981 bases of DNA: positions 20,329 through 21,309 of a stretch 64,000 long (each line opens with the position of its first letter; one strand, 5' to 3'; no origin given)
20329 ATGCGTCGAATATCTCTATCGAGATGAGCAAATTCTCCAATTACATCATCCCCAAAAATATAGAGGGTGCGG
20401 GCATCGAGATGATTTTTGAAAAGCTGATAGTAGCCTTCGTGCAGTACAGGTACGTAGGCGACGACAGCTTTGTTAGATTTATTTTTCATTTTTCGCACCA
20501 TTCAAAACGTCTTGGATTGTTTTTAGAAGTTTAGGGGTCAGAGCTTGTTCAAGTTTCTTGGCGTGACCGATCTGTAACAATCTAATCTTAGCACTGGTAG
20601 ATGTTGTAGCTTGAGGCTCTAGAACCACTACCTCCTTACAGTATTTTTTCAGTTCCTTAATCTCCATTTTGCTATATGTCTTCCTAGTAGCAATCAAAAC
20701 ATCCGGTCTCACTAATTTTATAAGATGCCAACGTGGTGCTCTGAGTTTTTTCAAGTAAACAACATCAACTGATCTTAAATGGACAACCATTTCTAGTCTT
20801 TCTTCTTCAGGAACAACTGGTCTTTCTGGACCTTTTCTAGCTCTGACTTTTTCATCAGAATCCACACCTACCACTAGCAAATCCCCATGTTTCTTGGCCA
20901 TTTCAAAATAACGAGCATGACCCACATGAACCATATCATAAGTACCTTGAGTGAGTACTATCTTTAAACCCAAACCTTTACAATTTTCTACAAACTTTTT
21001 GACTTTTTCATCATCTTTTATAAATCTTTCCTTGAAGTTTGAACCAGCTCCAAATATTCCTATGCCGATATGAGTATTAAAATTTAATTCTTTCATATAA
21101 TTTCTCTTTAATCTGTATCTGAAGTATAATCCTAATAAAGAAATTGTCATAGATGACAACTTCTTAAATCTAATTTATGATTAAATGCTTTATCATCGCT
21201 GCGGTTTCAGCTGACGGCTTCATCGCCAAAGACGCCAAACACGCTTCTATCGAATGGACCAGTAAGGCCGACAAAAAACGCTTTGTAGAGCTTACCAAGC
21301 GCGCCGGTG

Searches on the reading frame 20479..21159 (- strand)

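Call 63: search_protein_families(library=pfam, proteins=[window:20479-21159:-], max_evalue=0.001)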
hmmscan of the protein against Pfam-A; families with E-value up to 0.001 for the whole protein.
window:20479-21159:- (226 aa): 1 family
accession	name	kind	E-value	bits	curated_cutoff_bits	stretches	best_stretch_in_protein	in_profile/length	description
PF01467.32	CTP_transf_like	-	2.3e-22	80.1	21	1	70-185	2-118/133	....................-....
